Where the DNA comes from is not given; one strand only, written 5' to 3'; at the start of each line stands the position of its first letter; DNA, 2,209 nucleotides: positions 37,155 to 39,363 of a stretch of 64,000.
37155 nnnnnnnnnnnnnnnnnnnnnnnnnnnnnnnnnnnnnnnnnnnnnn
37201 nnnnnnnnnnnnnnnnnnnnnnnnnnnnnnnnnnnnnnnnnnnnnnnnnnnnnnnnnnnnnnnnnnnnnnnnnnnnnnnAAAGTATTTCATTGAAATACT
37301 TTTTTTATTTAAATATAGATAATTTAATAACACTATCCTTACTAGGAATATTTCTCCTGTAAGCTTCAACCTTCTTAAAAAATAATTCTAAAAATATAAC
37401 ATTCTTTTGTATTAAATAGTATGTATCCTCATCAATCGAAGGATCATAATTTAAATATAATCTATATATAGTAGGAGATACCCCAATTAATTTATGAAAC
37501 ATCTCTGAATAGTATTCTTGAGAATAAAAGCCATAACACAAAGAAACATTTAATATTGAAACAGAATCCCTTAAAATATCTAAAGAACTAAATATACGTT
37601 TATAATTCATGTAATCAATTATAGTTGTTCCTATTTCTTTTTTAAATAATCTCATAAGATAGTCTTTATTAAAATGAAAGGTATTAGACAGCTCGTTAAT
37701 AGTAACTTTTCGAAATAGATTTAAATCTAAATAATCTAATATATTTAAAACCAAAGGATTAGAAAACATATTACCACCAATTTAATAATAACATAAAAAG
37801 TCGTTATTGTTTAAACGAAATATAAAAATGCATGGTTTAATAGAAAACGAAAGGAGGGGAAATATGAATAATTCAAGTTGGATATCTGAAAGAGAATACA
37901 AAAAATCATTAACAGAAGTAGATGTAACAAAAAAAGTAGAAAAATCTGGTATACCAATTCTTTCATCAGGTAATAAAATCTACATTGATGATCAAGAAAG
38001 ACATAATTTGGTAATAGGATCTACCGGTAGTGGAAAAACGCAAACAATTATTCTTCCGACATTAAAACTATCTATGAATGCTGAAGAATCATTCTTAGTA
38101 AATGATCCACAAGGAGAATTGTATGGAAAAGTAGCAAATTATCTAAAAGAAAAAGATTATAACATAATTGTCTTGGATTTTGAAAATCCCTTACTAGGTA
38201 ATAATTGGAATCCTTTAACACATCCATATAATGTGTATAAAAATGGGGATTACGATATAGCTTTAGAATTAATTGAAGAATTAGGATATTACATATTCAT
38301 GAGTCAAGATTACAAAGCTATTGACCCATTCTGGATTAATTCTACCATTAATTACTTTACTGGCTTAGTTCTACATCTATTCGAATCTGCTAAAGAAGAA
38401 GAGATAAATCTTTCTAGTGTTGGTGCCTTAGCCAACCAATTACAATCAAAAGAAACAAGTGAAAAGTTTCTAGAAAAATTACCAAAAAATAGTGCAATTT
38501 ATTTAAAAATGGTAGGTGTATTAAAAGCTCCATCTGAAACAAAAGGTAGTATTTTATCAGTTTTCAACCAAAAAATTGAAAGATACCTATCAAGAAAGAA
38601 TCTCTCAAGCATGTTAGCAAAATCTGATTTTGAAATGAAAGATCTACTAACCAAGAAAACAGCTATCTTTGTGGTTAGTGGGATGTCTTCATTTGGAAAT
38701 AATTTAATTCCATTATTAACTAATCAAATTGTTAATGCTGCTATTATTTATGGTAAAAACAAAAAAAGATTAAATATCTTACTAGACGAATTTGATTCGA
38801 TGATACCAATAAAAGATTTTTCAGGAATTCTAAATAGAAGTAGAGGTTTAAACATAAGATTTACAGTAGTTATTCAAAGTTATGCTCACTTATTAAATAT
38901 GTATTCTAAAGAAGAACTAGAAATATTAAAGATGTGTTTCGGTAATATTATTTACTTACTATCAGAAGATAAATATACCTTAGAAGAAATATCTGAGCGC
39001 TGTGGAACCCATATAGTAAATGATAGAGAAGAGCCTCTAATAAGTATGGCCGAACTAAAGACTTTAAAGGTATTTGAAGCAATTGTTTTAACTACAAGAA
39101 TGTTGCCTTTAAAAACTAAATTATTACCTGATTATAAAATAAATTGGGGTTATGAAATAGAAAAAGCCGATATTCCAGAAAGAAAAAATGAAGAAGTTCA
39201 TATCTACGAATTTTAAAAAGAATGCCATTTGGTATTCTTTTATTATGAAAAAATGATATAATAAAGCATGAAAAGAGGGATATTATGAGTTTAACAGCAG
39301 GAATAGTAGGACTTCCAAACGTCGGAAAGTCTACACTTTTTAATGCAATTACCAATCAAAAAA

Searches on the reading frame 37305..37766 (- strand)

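Call 57: search_protein_families(library=pfam, proteins=[window:37305-37766:-], max_evalue=1e-8)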
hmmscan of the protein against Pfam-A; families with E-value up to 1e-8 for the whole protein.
window:37305-37766:- (153 aa): 2 families
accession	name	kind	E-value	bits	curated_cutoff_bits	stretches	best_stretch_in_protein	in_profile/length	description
PF00165.29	HTH_AraC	-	2.3e-14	53.5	26.6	0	20-54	8-42/42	Bacterial regulatory helix-turn-helix proteins, AraC family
PF12833.13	HTH_18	-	4.4e-11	43.4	33.6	1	26-102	1-78/80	Helix-turn-helix domain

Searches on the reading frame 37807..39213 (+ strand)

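Call 57: search_protein_families(library=pfam, proteins=[window:37807-39213:+], max_evalue=1e-8)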
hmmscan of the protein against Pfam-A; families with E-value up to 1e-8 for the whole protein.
window:37807-39213:+ (469 aa): 3 families
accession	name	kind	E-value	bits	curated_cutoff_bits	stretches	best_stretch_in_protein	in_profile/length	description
PF02534.20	T4SS-DNA_transf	-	3.3e-42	145.4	20.1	1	35-407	19-390/468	Type IV secretory system Conjugative DNA transfer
PF12696.13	TraG-D_C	-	6.2e-16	58.9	22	1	321-407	1-87/126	TraM recognition site of TraD and TraG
PF10412.15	TrwB_AAD_bind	-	1.5e-13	50.8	20.5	1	61-409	12-333/387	Type IV secretion-system coupling protein DNA-binding domain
